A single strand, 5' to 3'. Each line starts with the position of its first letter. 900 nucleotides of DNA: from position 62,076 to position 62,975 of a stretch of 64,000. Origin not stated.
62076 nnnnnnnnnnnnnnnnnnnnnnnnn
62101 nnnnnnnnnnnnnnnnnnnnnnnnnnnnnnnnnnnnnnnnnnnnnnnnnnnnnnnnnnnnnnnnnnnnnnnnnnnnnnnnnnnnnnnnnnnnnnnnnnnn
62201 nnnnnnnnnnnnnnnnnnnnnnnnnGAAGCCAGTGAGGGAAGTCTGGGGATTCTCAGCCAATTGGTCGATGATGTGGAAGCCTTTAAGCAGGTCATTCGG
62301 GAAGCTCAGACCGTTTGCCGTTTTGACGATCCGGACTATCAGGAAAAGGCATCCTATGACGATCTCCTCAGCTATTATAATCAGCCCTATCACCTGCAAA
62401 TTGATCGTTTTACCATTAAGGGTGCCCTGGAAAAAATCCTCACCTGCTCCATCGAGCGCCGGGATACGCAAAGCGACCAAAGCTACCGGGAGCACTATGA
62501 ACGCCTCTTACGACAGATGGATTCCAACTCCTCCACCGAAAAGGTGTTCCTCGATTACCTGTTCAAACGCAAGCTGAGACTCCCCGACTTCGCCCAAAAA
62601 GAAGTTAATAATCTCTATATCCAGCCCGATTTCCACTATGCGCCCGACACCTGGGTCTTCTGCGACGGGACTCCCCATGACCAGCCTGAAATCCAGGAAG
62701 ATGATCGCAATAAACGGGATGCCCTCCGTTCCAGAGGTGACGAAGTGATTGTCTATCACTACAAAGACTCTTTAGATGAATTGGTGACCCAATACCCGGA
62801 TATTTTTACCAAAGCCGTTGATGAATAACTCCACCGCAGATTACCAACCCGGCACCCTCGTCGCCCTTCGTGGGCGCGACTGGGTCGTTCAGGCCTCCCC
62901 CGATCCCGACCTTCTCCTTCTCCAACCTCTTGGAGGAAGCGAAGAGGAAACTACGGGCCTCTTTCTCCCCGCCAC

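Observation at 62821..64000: Unlisted, translationally coupled SNF2/RapA-like helicase ORF running off the window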

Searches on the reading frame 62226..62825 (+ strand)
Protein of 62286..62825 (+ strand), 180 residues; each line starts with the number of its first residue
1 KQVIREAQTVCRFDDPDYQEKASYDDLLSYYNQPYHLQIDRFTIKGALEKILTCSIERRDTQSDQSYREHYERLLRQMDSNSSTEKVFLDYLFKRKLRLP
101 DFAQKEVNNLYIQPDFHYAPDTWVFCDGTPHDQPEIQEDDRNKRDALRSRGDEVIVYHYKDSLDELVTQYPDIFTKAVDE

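Call 51: search_protein_families(library=pfam, proteins=[window:62286-62825:+], max_evalue=1)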
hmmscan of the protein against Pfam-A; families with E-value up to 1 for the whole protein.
window:62286-62825:+ (180 aa): 2 families
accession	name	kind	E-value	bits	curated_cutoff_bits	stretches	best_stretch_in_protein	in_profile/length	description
PF19295.5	SufBD_N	-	0.015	15.4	23.5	1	19-104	47-130/172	SufBD protein N-terminal region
PF07484.17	Collar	-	0.17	12.3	24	1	116-131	8-23/57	Phage Tail Collar Domain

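Call 54: search_solved_structures(query=A2, max_evalue=10, show_alignments=2)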
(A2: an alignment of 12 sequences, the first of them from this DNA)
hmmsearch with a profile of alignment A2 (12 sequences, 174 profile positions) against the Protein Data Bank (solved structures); distinct sequences matched with E-value up to 10: 6.
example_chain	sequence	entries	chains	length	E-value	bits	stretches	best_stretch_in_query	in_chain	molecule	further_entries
2qt3_A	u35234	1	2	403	0.092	15.9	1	6-62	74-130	N-isopropylammelide isopropyl amidohydrolase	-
4cqb_A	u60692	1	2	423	0.099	15.7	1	6-62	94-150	N-ISOPROPYLAMMELIDE ISOPROPYL AMIDOHYDROLASE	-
5akq_A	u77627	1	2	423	0.099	15.7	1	6-62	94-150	N-ISOPROPYLAMMELIDE ISOPROPYL AMIDOHYDROLASE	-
4cqd_A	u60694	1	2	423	0.1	15.7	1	6-62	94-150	N-ISOPROPYLAMMELIDE ISOPROPYL AMIDOHYDROLASE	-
4cqc_A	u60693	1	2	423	0.1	15.7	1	6-62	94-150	N-ISOPROPYLAMMELIDE ISOPROPYL AMIDOHYDROLASE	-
5esr_A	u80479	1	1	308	0.83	12.7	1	111-165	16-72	Haloalkane dehalogenase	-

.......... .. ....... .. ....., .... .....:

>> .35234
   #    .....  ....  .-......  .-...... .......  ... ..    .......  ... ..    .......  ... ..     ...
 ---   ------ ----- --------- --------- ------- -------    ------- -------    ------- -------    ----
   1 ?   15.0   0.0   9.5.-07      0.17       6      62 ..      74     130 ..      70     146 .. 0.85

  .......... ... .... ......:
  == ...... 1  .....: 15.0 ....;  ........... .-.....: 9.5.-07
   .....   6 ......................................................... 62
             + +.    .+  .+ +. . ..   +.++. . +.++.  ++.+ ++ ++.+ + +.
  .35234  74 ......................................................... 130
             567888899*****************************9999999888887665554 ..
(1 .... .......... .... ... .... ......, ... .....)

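Call 76: predict_structure(alignment_id=A3)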
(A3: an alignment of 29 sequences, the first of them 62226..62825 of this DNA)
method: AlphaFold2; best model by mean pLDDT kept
length: 200 residues; sequences in the alignment: 29
mean_pLDDT: 82.4   pTM: 0.74
mean pLDDT of the five models: 82.4, 82.0, 80.9, 78.8, 78.6
residues with pLDDT >= 90: 85; 70-90: 78; 50-70: 29; < 50: 8
segments of 3 or more residues with pLDDT < 50: 1-7
pLDDT, mean of each block of 10 residues (from residue 1): 43 71 84 76 57 58 83 81 87 93 94 96 88 92 90 88 92 93 95 88
secondary structure, 60 per line:
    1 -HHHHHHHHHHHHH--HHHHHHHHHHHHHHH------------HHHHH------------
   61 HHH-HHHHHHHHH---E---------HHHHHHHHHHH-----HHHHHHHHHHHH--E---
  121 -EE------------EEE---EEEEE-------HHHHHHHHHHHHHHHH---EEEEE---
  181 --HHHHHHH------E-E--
elements in order: H2-14 H17-31 H44-48 H65-73 H87-97 H103-114 E136-138 E142-146 H154-169 E173-177 H183-189
